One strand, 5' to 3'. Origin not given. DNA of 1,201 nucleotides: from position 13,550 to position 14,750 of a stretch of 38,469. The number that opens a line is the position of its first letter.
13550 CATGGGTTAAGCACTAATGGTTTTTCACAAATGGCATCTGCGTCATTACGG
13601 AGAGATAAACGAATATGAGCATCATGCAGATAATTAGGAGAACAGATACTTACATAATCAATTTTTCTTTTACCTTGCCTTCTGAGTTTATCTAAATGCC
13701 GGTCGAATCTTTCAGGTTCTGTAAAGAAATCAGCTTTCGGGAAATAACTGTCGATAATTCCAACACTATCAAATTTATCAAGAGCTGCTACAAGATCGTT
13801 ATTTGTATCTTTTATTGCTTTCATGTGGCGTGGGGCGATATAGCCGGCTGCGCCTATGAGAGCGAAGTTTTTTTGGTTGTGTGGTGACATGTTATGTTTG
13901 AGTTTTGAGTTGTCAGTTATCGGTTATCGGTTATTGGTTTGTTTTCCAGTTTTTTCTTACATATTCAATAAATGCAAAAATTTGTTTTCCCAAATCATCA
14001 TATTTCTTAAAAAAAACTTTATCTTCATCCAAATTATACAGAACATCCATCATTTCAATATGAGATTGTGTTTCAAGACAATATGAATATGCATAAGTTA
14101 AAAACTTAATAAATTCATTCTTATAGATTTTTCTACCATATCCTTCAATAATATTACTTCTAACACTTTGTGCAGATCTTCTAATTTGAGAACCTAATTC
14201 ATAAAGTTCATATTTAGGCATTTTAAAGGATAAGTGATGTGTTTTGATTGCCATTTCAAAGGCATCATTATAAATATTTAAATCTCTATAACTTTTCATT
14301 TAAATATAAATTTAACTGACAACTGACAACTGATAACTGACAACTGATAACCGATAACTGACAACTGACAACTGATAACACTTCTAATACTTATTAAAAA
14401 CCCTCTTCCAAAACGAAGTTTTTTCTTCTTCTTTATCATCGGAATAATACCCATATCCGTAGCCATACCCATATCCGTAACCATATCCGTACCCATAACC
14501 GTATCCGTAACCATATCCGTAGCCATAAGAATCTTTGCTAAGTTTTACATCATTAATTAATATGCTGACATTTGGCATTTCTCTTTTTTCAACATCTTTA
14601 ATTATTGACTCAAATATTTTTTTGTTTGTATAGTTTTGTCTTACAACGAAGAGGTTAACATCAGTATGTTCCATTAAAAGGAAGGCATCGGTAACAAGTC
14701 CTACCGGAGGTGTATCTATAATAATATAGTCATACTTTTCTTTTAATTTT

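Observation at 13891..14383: Four-helix-bundle (IVS-protein/Avd-like) gene enclosed by a perfect 20-bp inverted repeat inside heptamer arrays, inserted exactly between two operon genes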

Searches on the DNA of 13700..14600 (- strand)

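Call 86: search_rna_families(source=L196, threshold=gathering)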
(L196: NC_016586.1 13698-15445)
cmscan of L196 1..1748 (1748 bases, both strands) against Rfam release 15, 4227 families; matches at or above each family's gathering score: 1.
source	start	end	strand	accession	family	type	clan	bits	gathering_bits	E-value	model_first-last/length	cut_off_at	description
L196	1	1748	+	RF02541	LSU_rRNA_bacteria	Gene; rRNA;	CL00112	1133.3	50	0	572-1977/2925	5'&3'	Bacterial large subunit ribosomal RNA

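Call 116: search_rna_families(source=window, start=13700, end=14600, threshold=evalue, max_evalue=1)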
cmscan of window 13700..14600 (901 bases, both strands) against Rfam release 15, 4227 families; matches with E-value up to 1: 1.
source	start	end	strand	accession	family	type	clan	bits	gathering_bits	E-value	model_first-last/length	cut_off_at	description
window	13728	13787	-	RF01178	snoR77Y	Gene; snRNA; snoRNA; CD-box;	CL00057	23.8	52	0.079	1-85/85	no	Small nucleolar RNA snoR77Y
